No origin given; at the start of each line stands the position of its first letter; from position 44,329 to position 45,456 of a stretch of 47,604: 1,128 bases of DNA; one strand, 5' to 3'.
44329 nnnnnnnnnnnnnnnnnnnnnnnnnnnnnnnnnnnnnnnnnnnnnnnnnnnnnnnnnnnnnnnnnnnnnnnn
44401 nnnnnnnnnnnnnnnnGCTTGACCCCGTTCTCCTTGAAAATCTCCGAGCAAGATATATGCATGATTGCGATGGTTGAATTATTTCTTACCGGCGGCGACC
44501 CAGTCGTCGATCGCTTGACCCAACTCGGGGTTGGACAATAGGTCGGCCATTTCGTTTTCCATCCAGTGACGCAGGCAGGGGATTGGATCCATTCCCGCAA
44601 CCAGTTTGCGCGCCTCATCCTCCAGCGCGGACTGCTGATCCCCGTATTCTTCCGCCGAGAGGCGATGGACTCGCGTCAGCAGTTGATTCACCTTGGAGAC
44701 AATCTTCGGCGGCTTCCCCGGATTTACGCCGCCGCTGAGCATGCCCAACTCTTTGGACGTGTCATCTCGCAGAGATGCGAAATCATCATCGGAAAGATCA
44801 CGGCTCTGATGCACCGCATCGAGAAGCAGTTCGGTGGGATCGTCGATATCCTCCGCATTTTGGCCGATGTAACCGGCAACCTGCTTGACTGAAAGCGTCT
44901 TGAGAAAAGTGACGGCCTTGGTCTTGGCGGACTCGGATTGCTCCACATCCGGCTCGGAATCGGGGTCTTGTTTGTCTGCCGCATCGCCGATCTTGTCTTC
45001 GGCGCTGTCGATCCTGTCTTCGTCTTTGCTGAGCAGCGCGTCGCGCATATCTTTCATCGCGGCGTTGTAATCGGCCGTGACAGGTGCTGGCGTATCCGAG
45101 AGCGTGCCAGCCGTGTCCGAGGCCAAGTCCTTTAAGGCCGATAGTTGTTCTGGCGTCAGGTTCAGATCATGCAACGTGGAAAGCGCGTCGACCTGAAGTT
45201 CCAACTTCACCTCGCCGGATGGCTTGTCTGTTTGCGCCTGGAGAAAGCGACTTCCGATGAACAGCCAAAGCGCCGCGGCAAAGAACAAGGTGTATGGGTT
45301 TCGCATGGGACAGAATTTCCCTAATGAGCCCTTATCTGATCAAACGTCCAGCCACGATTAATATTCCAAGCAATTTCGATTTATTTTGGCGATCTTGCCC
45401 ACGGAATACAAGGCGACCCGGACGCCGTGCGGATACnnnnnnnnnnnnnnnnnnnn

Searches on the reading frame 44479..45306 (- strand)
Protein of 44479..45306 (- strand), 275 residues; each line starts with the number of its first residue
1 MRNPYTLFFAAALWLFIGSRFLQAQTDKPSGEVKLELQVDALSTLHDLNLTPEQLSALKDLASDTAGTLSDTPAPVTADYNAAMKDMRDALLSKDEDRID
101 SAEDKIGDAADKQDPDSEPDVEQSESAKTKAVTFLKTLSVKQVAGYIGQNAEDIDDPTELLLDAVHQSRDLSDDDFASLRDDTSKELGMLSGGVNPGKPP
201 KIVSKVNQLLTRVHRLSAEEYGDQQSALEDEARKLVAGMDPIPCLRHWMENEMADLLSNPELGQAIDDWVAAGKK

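Call 5: search_protein_families(library=pfam, proteins=[window:44479-45306:-], max_evalue=0.1)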
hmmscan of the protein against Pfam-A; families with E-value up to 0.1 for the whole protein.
window:44479-45306:- (275 aa): 0 families

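Call 6: search_protein_families(library=ncbifam, proteins=[window:44479-45306:-], max_evalue=0.1)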
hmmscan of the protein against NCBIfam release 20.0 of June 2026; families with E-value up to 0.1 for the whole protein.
window:44479-45306:- (275 aa): 0 families
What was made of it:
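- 44479..45306 (-): Partner gene: 275-aa exported acidic all-alpha protein (net -24, pI 4.4) with the C-terminal motif ADLLSNP. No Pfam or NCBIfam match (calls 5, 6).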

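Call 16: find_homologous_proteins(query=window:44479-45306:-, max_evalue=0.001)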
Query window:44479-45306:- (275 aa): 56 proteins with E <= 0.001 among 4013 candidates.
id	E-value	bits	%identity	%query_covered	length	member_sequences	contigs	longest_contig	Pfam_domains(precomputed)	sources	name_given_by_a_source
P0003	4.7e-174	595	100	100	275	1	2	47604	-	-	-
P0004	2.1e-142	491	84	100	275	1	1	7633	-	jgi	-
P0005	3.5e-139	481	82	100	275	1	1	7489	-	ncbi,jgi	ncbi:MAG: hypothetical protein ABSH08_11570 [Tepidisphaeraceae bacterium]|jgi:hypothetical protein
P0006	3.1e-125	435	75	100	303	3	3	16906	-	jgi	-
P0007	4.2e-110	386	64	100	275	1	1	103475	-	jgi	jgi:hypothetical protein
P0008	3.4e-104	366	63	100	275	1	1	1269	-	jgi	jgi:hypothetical protein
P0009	7.8e-103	362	62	100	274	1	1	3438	-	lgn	-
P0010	5.0e-101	356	62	98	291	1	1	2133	-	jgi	jgi:hypothetical protein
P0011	8.6e-101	355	64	97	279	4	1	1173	-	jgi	jgi:hypothetical protein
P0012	5.9e-100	352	60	100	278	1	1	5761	-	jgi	jgi:hypothetical protein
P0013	1.1e-98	348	63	97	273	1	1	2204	-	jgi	-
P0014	1.1e-97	345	61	97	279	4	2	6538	-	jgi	-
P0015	2.6e-97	344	58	100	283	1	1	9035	-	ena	-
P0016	4.2e-97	343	61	100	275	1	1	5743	-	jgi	jgi:hypothetical protein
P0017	1.7e-96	341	59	100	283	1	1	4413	-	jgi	jgi:hypothetical protein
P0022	5.5e-92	326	58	97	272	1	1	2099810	-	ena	-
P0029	7.8e-87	309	58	93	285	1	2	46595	-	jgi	jgi:acetylornithine deacetylase/succinyl-diaminopimelate desuccinylase-like protein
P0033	5.3e-85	303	53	99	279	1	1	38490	-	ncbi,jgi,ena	jgi:hypothetical protein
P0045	8.5e-46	175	35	99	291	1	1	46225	-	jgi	jgi:hypothetical protein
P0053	3.1e-32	130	33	96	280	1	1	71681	-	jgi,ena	jgi:hypothetical protein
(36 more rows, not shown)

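Call 18: find_related_loci(query=A1, collection=genome_contigs, flank=6000)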
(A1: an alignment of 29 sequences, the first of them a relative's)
Query A1 (275 aa) in genome_contigs; peptide patterns used: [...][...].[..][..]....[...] (x = any residue, [..] = any of these).
78 stretches matched a pattern; 25 encode a relative of the query (tblastn E <= 1e-3); 25 distinct loci.
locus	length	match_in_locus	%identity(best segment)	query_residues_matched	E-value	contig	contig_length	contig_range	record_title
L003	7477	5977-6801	82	1-275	2e-149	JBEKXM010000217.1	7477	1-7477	MAG: Tepidisphaeraceae bacterium isolate SPRUCE 651 SPRUCE_651_217, whole genome shotgun sequence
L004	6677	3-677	49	44-268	2e-66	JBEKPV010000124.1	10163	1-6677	MAG: Tepidisphaeraceae bacterium isolate SPRUCE 472 SPRUCE_472_124, whole genome shotgun sequence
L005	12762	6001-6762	46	15-268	1e-65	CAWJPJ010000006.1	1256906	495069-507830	MAG: uncultured Phycisphaerales bacterium isolate MFD04463.bin.2.221 genome assembly, contig: contig_56099, whole genome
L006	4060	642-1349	35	34-267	1e-40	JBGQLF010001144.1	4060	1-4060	MAG: Gemmataceae bacterium isolate OBJ2_061818_050_44 k141_3775338_length_4060_cov_12.8336, whole genome shotgun sequenc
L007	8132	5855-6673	34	1-267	2e-40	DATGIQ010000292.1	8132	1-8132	MAG TPA_asm: Gemmataceae bacterium isolate SMAG_U9811 k141_353735, whole genome shotgun sequence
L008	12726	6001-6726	37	21-263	4e-40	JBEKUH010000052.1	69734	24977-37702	MAG: Tepidisphaeraceae bacterium isolate SPRUCE 577 SPRUCE_577_52, whole genome shotgun sequence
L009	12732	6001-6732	33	33-275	3e-38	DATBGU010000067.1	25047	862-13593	MAG TPA_asm: Gemmataceae bacterium isolate SMAG_U3846 k141_5274825, whole genome shotgun sequence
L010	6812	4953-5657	34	29-260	3e-38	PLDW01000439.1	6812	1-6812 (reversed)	MAG: Gemmataceae bacterium isolate palsa_1347 73.20111000_P1S.15_contig_4711, whole genome shotgun sequence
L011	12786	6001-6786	32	8-260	3e-36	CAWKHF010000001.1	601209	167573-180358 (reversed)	MAG: uncultured Planctomycetota bacterium isolate MFD09603.bin.2.73 genome assembly, contig: contig_12163, whole genome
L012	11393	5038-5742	36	34-267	8e-36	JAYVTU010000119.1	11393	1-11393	MAG: Planctomycetota bacterium isolate GL74_UP_metabat_107_sub GL74_UP_metabat_107_sub_118, whole genome shotgun sequenc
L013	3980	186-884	35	35-267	1e-35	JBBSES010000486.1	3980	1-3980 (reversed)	MAG: Gemmatales bacterium isolate LS1_sbin.56 LS1_sbin.56_K_712194_L_3980_cov_12.0000, whole genome shotgun sequence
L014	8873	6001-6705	31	33-266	6e-35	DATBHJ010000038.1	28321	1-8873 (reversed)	MAG TPA_asm: Gemmataceae bacterium isolate SMAG_U3862 k141_790755, whole genome shotgun sequence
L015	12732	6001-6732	31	33-275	2e-34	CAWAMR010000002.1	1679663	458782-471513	MAG: uncultured Planctomycetota bacterium isolate MFD01716.bin.2.152 genome assembly, contig: contig_17416, whole genome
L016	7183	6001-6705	33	31-267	3e-32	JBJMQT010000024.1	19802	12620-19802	MAG: Gemmataceae bacterium isolate H3_18_all_fractions_metab_conc_21_57_12 k255_1099176, whole genome shotgun sequence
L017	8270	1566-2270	32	35-273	4e-29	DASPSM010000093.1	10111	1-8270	MAG TPA_asm: Planctomycetaceae bacterium isolate SMAG_U12251 k141_1194642, whole genome shotgun sequence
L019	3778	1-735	32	39-275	2e-28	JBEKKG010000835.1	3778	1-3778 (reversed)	MAG: Planctomycetota bacterium isolate SPRUCE 341 SPRUCE_341_835, whole genome shotgun sequence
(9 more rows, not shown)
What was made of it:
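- All genome hits are MAGs; the nearest named relatives come from peat-associated projects (SPRUCE, palsa) (call 18).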

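Call 19: find_related_loci(query=A1, collection=metagenome_contigs, flank=6000)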
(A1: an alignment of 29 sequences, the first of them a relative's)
Query A1 (275 aa) in metagenome_contigs; peptide patterns used: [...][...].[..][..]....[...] (x = any residue, [..] = any of these).
126 stretches matched a pattern; 59 encode a relative of the query (tblastn E <= 1e-3); 59 distinct loci.
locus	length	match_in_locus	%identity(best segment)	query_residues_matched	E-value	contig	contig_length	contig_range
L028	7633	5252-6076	84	1-275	3e-154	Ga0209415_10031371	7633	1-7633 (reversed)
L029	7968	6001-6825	75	1-275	1e-135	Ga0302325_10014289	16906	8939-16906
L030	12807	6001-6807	61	5-274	2e-101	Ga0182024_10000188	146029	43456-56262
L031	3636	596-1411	61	1-268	5e-99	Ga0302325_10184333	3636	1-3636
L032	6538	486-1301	61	1-268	6e-98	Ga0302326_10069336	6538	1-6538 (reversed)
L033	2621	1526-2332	53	1-269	1e-92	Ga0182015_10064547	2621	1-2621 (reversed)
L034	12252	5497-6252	55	22-274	2e-89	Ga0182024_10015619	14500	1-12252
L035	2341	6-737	56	24-268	5e-88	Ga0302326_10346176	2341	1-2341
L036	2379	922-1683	51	21-274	2e-84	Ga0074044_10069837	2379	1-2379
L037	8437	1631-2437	39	6-269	2e-49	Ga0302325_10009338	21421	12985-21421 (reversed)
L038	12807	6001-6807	39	6-269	2e-49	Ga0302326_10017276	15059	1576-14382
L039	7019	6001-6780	36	7-266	4e-49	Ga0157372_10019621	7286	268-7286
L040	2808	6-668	38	47-268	1e-48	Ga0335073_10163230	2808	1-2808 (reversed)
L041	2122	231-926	38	35-266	5e-48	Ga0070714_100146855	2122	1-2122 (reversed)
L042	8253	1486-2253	39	24-274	6e-44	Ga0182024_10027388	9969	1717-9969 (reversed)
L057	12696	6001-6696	34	33-262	4e-34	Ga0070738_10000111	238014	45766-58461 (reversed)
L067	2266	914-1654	33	33-275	2e-28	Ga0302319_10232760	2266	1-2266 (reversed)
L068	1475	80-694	31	68-272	1e-28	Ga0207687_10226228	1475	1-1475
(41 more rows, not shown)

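Call 25: search_protein_families(library=pfam, proteins=[L029:4533-5819:+, L029:3321-4511:+, L028:3102-4217:+, L028:1690-3153:+, L030:7195-8859:-, L030:5323-5859:-, L005:7123-9564:-, L005:5163-5783:-, L003:3775-4872:+, L032:2090-4141:+], max_evalue=0.001)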
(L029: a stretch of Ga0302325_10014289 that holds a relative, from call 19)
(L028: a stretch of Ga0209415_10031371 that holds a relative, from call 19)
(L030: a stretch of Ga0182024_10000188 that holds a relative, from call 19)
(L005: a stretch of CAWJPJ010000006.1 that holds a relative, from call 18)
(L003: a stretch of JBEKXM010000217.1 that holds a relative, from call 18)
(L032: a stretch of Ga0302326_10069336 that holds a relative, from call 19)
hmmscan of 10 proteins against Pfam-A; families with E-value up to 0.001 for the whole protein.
L029:4533-5819:+ (428 aa): 1 family
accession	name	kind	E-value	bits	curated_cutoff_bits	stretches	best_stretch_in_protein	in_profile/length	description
PF07228.17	SpoIIE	-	3.6e-51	174.3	25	1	237-427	2-191/192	Stage II sporulation protein E (SpoIIE)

L029:3321-4511:+ (396 aa): 2 families
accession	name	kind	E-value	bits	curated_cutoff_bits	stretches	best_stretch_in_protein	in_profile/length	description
PF16822.11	ALGX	-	9.9e-27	94.7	26.5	1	110-280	1-164/268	SGNH hydrolase-like domain, acetyltransferase AlgX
PF14286.12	DHHW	-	3.3e-06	27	25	1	213-254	226-268/385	DHHW protein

L028:3102-4217:+ (371 aa): 1 family
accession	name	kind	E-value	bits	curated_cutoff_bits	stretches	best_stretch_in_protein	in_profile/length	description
PF01075.23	Glyco_transf_9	-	8.5e-54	182.9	22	1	106-339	3-243/247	Glycosyltransferase family 9 (heptosyltransferase)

L028:1690-3153:+ (487 aa): 4 families
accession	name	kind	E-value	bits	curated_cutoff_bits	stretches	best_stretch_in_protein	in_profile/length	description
PF06293.20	Kdo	-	3.4e-19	69.5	21.3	2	18-164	9-165/207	Lipopolysaccharide kinase (Kdo/WaaP) family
PF01636.29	APH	-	1.9e-07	31.5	23.2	0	112-164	132-193/239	Phosphotransferase enzyme family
PF01163.29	RIO1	-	3.6e-06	27.2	22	1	59-164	55-147/187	RIO domain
PF03109.22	ABC1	-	0.00065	19.4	22.9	0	362-428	139-206/244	ABC1 atypical kinase-like domain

L030:7195-8859:- (554 aa): 0 families

L030:5323-5859:- (178 aa): 0 families

L005:7123-9564:- (813 aa): 3 families
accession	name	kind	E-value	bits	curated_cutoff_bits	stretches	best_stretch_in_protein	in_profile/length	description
PF22848.2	ASD1_dom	-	7.2e-37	127.7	22.2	1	231-443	2-239/239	Alpha-L-arabinofuranosidase 1 domain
PF06964.18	Alpha-L-AF_C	-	6.7e-24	85.4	27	1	440-802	1-165/165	Alpha-L-arabinofuranosidase C-terminal domain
PF06439.18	3keto-disac_hyd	-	1.3e-09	38.8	26.8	1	579-712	11-156/187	3-keto-disaccharide hydrolase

L005:5163-5783:- (206 aa): 0 families

L003:3775-4872:+ (365 aa): 1 family
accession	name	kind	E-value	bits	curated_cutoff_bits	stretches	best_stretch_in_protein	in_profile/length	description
PF01075.23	Glyco_transf_9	-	2.1e-54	184.9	22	1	106-338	3-242/247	Glycosyltransferase family 9 (heptosyltransferase)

L032:2090-4141:+ (683 aa): 0 families

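Call 30: search_protein_families(library=pfam, proteins=[L067:1667-2083:+, L019:803-1420:+, L057:6887-7681:+, L010:5778-6581:+, L008:6797-7339:+, L040:700-1293:+, L041:995-1495:+, L042:2300-2914:+, L068:722-1312:+, L012:5835-6770:+], max_evalue=0.1)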
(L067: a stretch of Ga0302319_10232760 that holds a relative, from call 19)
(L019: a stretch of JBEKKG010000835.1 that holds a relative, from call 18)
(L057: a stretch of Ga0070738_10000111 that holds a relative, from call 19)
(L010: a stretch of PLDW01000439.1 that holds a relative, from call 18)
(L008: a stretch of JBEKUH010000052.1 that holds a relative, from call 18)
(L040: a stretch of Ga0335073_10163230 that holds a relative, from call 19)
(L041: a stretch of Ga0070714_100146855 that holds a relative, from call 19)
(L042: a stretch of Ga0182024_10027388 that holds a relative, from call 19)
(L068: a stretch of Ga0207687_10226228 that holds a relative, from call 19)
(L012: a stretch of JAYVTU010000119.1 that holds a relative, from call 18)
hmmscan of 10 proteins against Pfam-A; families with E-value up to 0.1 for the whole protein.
L067:1667-2083:+ (138 aa): 2 families
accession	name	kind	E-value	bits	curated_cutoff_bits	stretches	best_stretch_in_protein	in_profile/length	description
PF13620.12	CarboxypepD_reg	-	2.9e-07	31.2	32.3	1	34-130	1-81/82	Carboxypeptidase regulatory-like domain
PF13715.12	CarbopepD_reg_2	-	0.00014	22.3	32.2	0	80-133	25-79/88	CarboxypepD_reg-like domain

L019:803-1420:+ (205 aa): 4 families
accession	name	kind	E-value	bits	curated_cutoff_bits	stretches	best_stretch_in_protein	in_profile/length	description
PF13620.12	CarboxypepD_reg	-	7.2e-10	39.5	32.3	1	120-187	16-80/82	Carboxypeptidase regulatory-like domain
PF13715.12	CarbopepD_reg_2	-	3.8e-06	27.3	32.2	1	136-191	24-79/88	CarboxypepD_reg-like domain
PF14686.12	fn3_3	-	9.3e-05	22.6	24.4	1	141-183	30-74/75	Polysaccharide lyase family 4, domain II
PF09430.16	EMC7_beta-sandw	-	0.00023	21.8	26.6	1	135-192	18-76/122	ER membrane protein complex subunit 7, beta-sandwich domain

L057:6887-7681:+ (264 aa): 0 families

L010:5778-6581:+ (267 aa): 0 families

L008:6797-7339:+ (180 aa): 2 families
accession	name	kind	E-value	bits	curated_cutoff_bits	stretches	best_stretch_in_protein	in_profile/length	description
PF13620.12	CarboxypepD_reg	-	0.014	16.2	32.3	1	47-123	3-80/82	Carboxypeptidase regulatory-like domain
PF24107.1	DUF7382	-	0.087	13.1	27.4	0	46-86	22-62/65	Domain of unknown function (DUF7382)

L040:700-1293:+ (197 aa): 0 families

L041:995-1495:+ (166 aa): 1 family
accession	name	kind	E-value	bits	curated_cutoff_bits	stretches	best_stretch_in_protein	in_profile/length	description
PF13620.12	CarboxypepD_reg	-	5.2e-07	30.4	32.3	1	42-118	2-80/82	Carboxypeptidase regulatory-like domain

L042:2300-2914:+ (204 aa): 0 families

L068:722-1312:+ (196 aa): 5 families
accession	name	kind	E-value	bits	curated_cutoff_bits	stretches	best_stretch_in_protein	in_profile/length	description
PF13620.12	CarboxypepD_reg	-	4.1e-11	43.5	32.3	1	99-184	1-81/82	Carboxypeptidase regulatory-like domain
PF14686.12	fn3_3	-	7.8e-05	22.8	24.4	1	121-175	14-70/75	Polysaccharide lyase family 4, domain II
PF02369.22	Big_1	-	0.0015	19.1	34.9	1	99-164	20-84/93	Bacterial Ig-like domain (group 1)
PF13715.12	CarbopepD_reg_2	-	0.014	15.8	32.2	1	132-183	24-75/88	CarboxypepD_reg-like domain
PF17210.9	SdrD_B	-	0.046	14.3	29.7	1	109-160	21-66/112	SdrD B-like domain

L012:5835-6770:+ (311 aa): 3 families
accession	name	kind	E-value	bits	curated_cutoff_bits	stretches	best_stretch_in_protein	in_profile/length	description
PF17373.7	DUF5395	-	0.0034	18.3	25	0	210-245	14-49/81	Family of unknown function (DUF5395)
PF01968.24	Hydantoinase_A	-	0.0087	15.8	22.9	0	141-192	10-61/291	Hydantoinase/oxoprolinase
PF13478.12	XdhC_C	-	0.048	14.6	29.7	0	102-177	19-96/125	XdhC Rossmann domain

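Call 32: predict_structure(alignment_id=A1)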
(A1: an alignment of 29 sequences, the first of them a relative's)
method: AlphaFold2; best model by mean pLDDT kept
length: 275 residues; sequences in the alignment: 29
mean_pLDDT: 90.5   pTM: 0.82
mean pLDDT of the five models: 90.5, 90.1, 88.9, 88.8, 87.2
residues with pLDDT >= 90: 228; 70-90: 17; 50-70: 16; < 50: 14
segments of 3 or more residues with pLDDT < 50: 1-3, 18-27
pLDDT, mean of each block of 10 residues (from residue 1): 54 51 49 95 97 97 94 92 97 97 95 91 96 97 96 95 96 96 96 88 96 96 97 95 96 98 98 86
secondary structure, 60 per line:
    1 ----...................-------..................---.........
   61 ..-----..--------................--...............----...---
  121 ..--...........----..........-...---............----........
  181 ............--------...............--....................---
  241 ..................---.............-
elements in order: H5-23 H31-48 H52-62 H78-93 H96-110 H125-135 H140-149 H157-168 H173-192 H201-215 H218-237 H241-258 H262-274
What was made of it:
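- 44479..45306 (-): AF2 pLDDT 90.5 with 13 helices (call 32).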

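Call 35: fold_search(model_id=the predicted structure, library=pdb)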
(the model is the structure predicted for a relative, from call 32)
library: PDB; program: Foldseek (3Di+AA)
matches with E <= 10: 405; with E <= 0.001: 0
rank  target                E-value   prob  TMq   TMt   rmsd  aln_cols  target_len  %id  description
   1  5vxk_A                2.4e-01  0.14  0.15  0.15  16.0       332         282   10  2.55 A resolution structure of IpaD from Shigella flexneri in complex with single-domain antibody JMK-H2 (released 2017-08-30)
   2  7q37                  3.1e-01  0.08  0.12  0.14  19.3       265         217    9  Crystal structure of proton pump MAR rhodopsin pressurized with krypton (released 2022-04-27)
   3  3i9y                  5.2e-01  0.13  0.17  0.20  25.2       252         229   13  Crystal structure of the V. parahaemolyticus histidine kinase sensor TorS sensor domain (released 2009-10-06)
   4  4pho_B                5.2e-01  0.06  0.10  0.10  24.7       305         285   13  ClyA CC6/264 ox (2-303) (released 2014-09-24)
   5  1rke_B                5.4e-01  0.06  0.10  0.14  19.5       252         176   12  Human vinculin head (1-258) in complex with human vinculin tail (879-1066) (released 2004-01-13)
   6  4eei_B                6.3e-01  0.06  0.13  0.10  19.6       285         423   10  Crystal Structure of Adenylosuccinate Lyase from Francisella tularensis Complexed with AMP and Succinate (released 2012-04-18)
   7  8i2z                  6.9e-01  0.04  0.12  0.12  21.5       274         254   10  Cryo-EM structure of the zeaxanthin-bound kin4B8 (released 2023-03-29)
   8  5nxa_E                7.2e-01  0.06  0.13  0.08  20.3       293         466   10  Crystal structure of Neanderthal Adenylosuccinate Lyase (ADSL)in complex with its products AICAR and fumarate (released 2018-05-30)
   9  7kyp_H                7.2e-01  0.05  0.11  0.11  21.3       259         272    8  PsaBC from Streptococcus pneumoniae in complex with Fab (released 2021-08-25)
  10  9e71_BD               7.6e-01  0.20  0.13  0.21  17.9       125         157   12  Cryo-EM structure of the Pyrobaculum calidifontis 70S ribosome (released 2024-11-20)
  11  3jrm_O                7.6e-01  0.06  0.16  0.18  22.7       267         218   10  Crystal structure of archaeal 20S proteasome in complex with mutated P26 activator (released 2009-11-03)
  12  5b2n                  8.0e-01  0.07  0.14  0.15  21.7       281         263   12  Crystal structure of the light-driven chloride ion-pumping rhodopsin, ClP, from Nonlabens marinus (released 2016-07-13)
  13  8f7x_R                8.0e-01  0.06  0.14  0.14  22.9       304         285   10  Gi bound nociceptin receptor in complex with nociceptin peptide (released 2022-12-14)
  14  5v4l_B                8.3e-01  0.05  0.13  0.09  21.2       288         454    9  Cryptococcus neoformans adenylosuccinate lyase (released 2017-06-07)
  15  8ohd_A                8.7e-01  0.07  0.13  0.07  20.9       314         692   13  60S ribosomal subunit bound to the E3-UFM1 complex - state 3 (native) (released 2024-02-21)
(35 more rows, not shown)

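Call 43: find_encoding_contigs(protein=P0007, flank=6000, max_places=2)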
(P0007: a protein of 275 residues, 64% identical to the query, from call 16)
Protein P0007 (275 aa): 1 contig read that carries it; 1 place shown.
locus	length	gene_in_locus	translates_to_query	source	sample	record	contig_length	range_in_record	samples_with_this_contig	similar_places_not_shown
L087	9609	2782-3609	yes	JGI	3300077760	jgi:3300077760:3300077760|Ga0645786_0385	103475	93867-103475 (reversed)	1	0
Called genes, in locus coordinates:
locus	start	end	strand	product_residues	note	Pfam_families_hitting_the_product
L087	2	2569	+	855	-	?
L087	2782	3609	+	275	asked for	-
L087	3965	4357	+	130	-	PF13279:4HBT_2, PF03061:4HBT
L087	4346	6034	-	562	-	-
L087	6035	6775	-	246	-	PF00535:Glycos_transf_2, PF13641:Glyco_tranf_2_3 (weak)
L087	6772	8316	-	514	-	PF13432:TPR_16, PF13424:TPR_12 (weak), PF13432:TPR_16 (weak), PF00515:TPR_1 (weak), PF13424:TPR_12, PF14559:TPR_19, PF13414:TPR_11, PF13432:TPR_16, +16 more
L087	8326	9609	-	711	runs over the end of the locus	PF03928:HbpS-like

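Call 44: find_encoding_contigs(protein=P0022, flank=6000, max_places=2)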
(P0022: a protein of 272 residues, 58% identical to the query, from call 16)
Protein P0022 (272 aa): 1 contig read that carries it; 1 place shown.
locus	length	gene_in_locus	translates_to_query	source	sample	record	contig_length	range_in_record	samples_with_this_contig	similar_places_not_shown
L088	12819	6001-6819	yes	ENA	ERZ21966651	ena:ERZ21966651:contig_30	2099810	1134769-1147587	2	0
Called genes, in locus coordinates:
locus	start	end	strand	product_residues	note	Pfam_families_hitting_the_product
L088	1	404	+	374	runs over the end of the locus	-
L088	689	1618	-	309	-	-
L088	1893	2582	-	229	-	PF13353:Fer4_12 (faint), PF04055:Radical_SAM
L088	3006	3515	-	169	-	PF00174:Oxidored_molyb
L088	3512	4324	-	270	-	-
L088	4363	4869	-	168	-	-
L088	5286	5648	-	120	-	-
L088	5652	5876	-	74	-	PF03459:TOBE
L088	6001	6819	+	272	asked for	-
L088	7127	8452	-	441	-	PF16401:DUF5009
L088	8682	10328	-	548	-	PF11638:DnaA_N, PF00308:Bac_DnaA, PF00004:AAA (faint), PF08299:Bac_DnaA_C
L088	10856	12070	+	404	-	PF28597:T2SSF_N, PF00482:T2SSF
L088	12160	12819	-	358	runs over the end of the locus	PF19783:DUF6268 (faint)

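Call 45: find_encoding_contigs(protein=P0033, flank=6000, max_places=2)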
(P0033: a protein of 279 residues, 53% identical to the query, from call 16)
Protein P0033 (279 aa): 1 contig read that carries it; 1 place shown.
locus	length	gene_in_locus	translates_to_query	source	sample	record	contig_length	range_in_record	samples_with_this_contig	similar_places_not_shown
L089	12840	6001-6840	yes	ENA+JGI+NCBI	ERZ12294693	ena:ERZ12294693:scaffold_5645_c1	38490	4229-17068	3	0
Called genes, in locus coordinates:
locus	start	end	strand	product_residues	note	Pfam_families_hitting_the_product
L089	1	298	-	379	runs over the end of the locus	PF00144:Beta-lactamase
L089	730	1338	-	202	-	PF03588:Leu_Phe_trans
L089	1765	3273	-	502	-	PF01406:tRNA-synt_1e, PF00133:tRNA-synt_1 (faint), PF09334:tRNA-synt_1g, PF09190:DALR_2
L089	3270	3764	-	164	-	PF02542:YgbB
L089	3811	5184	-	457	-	PF00072:Response_reg, PF00158:Sigma54_activat, PF14532:Sigma54_activ_2, PF07728:AAA_5 (weak), PF25601:AAA_lid_14, PF02954:HTH_8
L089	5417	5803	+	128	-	-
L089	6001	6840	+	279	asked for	-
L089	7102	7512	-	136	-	-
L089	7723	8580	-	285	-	PF00512:HisKA, PF02518:HATPase_c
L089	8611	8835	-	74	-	PF00313:CSD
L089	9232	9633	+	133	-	PF00072:Response_reg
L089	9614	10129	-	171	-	PF21711:DCTN5, PF25084:LbH_EIF2B (faint), PF14602:Hexapep_2 (faint), PF25087:GMPPB_C, PF00132:Hexapep (weak)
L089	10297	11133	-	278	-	-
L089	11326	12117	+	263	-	PF00149:Metallophos (weak)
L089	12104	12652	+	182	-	PF00588:SpoU_methylase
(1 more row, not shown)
